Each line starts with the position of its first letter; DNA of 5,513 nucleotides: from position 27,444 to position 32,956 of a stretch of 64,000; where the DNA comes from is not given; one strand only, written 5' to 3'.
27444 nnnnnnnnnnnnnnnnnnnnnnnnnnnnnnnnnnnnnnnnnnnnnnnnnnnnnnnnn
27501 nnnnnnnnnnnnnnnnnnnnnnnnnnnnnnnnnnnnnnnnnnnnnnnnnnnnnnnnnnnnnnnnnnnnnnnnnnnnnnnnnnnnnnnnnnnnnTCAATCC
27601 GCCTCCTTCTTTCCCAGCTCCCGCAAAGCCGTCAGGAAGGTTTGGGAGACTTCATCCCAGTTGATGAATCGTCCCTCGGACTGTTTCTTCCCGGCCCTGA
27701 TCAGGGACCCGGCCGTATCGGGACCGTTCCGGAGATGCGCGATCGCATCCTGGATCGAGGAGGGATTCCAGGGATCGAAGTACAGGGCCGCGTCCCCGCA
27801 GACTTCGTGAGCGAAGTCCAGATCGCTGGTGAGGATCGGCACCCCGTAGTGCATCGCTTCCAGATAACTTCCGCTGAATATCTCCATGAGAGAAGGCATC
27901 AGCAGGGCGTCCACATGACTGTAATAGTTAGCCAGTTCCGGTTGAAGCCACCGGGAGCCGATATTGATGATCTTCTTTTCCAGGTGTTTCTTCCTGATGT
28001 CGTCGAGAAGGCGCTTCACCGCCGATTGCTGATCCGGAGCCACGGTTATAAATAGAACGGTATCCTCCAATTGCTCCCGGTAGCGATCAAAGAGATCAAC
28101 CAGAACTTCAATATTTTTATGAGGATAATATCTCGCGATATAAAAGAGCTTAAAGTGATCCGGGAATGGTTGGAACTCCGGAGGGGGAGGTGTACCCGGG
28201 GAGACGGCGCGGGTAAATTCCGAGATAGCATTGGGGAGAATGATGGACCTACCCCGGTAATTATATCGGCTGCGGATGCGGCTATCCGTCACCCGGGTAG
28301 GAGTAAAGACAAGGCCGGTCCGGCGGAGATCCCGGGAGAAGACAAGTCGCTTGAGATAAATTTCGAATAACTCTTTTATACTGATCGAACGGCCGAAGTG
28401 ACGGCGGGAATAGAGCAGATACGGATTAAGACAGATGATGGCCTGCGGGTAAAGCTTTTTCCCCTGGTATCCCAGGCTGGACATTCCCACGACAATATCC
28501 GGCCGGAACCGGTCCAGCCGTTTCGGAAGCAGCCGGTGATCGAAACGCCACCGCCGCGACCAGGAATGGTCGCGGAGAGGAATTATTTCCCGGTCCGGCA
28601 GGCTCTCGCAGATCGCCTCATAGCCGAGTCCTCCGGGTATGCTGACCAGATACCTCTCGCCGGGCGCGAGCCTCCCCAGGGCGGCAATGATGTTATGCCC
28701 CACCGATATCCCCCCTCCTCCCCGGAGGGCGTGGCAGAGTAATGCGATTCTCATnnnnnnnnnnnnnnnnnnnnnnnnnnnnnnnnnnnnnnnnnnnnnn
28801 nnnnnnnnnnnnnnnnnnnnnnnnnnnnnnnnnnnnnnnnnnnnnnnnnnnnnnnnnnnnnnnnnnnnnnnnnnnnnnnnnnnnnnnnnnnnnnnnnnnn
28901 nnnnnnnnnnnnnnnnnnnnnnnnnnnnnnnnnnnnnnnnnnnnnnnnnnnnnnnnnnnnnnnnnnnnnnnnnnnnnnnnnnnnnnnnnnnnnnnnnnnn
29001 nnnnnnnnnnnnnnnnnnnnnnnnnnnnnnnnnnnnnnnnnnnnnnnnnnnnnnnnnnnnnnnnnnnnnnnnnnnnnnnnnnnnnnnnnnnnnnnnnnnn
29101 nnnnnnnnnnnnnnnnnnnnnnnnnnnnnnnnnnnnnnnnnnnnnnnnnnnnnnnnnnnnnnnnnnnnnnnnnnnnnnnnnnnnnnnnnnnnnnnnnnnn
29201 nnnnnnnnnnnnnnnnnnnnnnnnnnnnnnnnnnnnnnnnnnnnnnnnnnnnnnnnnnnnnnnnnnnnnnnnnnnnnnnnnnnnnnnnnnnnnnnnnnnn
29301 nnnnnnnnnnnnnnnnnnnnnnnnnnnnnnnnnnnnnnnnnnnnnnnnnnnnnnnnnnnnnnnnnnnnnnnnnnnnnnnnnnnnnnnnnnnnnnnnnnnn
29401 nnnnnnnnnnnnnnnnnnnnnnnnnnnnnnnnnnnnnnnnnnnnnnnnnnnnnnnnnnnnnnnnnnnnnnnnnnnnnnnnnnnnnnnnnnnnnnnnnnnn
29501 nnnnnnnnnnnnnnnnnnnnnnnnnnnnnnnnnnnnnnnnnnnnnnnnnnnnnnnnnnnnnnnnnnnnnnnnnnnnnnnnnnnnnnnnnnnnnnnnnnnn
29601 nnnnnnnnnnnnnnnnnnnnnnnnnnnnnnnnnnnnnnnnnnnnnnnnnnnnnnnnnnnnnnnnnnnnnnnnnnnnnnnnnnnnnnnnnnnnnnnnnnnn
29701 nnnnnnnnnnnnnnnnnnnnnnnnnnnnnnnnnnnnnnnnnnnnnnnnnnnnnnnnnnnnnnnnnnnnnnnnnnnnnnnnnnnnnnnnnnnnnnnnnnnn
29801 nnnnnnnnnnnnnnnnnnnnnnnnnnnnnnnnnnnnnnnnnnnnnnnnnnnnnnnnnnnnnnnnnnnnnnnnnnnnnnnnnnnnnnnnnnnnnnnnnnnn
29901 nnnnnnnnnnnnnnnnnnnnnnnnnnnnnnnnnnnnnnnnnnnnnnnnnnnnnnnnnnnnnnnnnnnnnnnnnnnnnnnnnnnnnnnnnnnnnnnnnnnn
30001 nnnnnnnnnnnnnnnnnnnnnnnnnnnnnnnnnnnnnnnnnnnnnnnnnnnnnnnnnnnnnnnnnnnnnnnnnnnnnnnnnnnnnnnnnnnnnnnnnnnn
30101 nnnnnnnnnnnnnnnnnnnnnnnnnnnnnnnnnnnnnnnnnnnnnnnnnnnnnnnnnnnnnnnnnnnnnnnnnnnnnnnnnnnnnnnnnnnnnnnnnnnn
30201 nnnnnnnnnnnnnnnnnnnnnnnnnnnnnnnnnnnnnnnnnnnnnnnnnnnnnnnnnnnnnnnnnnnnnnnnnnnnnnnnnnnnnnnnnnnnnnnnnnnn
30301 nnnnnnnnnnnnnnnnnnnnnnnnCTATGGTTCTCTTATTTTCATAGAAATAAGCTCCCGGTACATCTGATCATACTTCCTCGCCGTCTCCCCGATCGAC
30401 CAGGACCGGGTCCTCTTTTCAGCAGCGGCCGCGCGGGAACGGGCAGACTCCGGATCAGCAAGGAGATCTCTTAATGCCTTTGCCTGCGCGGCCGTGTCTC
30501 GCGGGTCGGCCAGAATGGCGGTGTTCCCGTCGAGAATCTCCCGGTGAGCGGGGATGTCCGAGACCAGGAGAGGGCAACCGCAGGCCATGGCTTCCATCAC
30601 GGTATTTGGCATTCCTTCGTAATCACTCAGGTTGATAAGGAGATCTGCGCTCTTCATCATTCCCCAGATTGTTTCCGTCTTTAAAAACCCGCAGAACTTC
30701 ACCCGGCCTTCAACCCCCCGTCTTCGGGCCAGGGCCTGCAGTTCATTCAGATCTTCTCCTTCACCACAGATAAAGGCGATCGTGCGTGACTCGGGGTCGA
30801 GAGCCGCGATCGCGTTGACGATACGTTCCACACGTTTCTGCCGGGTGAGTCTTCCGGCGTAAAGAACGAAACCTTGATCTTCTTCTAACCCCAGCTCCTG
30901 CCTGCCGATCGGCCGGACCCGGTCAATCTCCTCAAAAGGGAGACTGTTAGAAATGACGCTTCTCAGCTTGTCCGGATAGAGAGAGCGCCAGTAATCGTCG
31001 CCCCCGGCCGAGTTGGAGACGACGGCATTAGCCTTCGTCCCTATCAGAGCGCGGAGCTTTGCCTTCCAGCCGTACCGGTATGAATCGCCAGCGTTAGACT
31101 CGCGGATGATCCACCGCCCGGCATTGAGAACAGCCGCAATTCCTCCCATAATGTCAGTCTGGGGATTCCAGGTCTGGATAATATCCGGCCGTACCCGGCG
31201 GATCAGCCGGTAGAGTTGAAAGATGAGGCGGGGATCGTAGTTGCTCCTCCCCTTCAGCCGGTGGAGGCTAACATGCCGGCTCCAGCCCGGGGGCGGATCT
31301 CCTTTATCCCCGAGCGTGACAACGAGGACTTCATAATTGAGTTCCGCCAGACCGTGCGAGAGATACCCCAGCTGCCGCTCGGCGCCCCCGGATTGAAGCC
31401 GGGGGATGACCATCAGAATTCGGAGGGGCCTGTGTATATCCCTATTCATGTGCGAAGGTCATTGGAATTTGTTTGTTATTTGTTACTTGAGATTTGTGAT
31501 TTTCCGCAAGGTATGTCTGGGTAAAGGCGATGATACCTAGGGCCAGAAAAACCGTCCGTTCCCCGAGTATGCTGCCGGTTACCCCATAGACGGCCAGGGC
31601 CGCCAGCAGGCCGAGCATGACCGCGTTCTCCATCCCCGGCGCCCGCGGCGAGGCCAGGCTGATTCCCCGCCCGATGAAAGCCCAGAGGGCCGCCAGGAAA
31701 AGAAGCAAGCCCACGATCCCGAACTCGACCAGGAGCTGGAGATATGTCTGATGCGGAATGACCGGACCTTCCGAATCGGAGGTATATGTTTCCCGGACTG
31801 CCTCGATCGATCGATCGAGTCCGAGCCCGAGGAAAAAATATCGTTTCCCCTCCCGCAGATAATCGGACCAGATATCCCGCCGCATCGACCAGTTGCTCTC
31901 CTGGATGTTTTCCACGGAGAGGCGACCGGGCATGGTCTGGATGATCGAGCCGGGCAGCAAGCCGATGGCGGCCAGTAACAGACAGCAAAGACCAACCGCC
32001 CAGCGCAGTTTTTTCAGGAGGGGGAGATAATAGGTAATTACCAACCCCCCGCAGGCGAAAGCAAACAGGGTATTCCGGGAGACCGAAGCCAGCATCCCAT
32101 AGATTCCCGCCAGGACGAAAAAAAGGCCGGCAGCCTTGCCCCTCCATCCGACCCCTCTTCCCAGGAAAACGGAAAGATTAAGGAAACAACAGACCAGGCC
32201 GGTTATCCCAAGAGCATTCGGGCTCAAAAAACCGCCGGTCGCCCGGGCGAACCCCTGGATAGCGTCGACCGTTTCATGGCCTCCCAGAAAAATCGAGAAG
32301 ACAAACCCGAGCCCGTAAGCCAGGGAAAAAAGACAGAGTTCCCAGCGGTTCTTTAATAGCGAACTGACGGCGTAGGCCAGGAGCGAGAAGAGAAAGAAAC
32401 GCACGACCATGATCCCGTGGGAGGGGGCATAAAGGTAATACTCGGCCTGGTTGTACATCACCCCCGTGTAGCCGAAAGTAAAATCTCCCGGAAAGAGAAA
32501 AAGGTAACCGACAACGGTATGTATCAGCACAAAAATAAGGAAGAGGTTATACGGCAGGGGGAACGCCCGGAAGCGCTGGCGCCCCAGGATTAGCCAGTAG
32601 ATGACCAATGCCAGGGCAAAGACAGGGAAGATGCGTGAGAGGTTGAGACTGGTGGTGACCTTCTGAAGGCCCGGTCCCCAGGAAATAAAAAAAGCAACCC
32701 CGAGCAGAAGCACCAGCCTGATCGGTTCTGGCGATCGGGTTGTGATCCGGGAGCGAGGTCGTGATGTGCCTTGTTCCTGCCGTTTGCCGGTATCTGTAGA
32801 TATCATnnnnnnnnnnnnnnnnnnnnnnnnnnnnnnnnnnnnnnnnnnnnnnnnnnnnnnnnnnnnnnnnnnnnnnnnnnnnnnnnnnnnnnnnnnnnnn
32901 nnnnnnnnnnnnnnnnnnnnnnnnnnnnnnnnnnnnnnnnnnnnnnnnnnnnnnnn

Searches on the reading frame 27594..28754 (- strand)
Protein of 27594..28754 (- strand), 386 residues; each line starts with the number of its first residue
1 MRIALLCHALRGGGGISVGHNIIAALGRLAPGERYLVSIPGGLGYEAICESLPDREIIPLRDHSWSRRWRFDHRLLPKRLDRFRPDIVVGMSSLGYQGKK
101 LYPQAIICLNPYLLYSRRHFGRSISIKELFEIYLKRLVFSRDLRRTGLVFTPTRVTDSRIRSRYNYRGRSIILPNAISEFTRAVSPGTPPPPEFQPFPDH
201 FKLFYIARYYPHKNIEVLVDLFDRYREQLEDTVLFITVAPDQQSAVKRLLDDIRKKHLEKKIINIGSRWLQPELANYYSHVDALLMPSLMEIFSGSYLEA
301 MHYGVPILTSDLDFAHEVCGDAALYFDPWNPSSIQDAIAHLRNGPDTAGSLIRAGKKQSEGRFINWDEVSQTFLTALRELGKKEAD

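Call 10: search_protein_families(library=pfam, proteins=[window:27594-28754:-], max_evalue=0.001)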
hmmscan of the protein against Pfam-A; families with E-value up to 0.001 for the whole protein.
window:27594-28754:- (386 aa): 3 families
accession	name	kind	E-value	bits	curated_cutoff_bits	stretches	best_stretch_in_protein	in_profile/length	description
PF00534.26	Glycos_transf_1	-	9.5e-21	74.5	26.4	1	198-358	13-172/172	Glycosyl transferases group 1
PF13692.12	Glyco_trans_1_4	-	9.7e-18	65.2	27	1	202-341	3-139/142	Glycosyl transferases group 1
PF20706.3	GT4-conflict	-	9.6e-05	22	26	1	188-311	181-312/385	Family 4 Glycosyltransferase in conflict systems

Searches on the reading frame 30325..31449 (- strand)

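Call 11: search_protein_families(library=pfam, proteins=[window:30325-31449:-], max_evalue=0.001)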
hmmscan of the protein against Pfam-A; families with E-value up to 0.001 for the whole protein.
window:30325-31449:- (374 aa): 6 families
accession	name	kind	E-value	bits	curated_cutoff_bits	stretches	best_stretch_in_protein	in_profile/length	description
PF00534.26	Glycos_transf_1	-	1.3e-34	119.7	26.4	1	182-346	5-172/172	Glycosyl transferases group 1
PF13692.12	Glyco_trans_1_4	-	3e-28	99.3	27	1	195-332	4-142/142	Glycosyl transferases group 1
PF13439.12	Glyco_transf_4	-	1.5e-14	54.8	28.5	1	21-165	2-161/170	Glycosyltransferase Family 4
PF13579.12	Glyco_trans_4_4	-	1e-11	45.9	29.7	1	21-161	1-149/158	Glycosyl transferase 4-like domain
PF13524.12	Glyco_trans_1_2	-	1.2e-10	41.9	25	1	245-348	27-130/144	Glycosyl transferase-like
PF20706.3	GT4-conflict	-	2.5e-05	23.9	26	1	190-347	195-372/385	Family 4 Glycosyltransferase in conflict systems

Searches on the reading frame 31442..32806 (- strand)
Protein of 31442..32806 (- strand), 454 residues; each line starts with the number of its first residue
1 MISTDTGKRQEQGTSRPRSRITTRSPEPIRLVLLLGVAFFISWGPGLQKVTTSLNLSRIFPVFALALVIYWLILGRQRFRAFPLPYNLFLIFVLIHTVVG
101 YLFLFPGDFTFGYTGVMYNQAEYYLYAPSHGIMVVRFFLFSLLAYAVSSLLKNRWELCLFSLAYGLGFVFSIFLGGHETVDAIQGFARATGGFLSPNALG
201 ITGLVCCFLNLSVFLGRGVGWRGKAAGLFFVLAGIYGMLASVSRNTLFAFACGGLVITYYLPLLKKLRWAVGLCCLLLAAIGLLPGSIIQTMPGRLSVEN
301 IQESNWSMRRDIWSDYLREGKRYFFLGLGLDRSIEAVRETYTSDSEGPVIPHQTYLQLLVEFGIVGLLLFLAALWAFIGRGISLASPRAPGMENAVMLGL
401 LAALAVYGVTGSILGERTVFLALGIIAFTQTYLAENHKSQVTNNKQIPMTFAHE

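Call 11: search_protein_families(library=pfam, proteins=[window:31442-32806:-], max_evalue=0.001)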
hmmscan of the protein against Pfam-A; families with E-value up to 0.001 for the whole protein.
window:31442-32806:- (454 aa): 1 family
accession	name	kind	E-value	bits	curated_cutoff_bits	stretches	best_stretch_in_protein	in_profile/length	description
PF04932.20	Wzy_C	-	3.9e-16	59.6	31.7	1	230-371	2-149/149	O-Antigen ligase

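Call 12: search_protein_families(library=ncbifam, proteins=[window:31442-32806:-], max_evalue=0.001)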
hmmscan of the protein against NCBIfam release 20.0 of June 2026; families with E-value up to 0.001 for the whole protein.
window:31442-32806:- (454 aa): 1 family
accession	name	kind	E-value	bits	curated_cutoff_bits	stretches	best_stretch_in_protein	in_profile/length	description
TIGR03097.1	PEP_O_lig_1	hypoth_equivalog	4.6e-06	25.8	188.1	1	226-399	197-368/408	putative O-glycosylation ligase, exosortase A system-associated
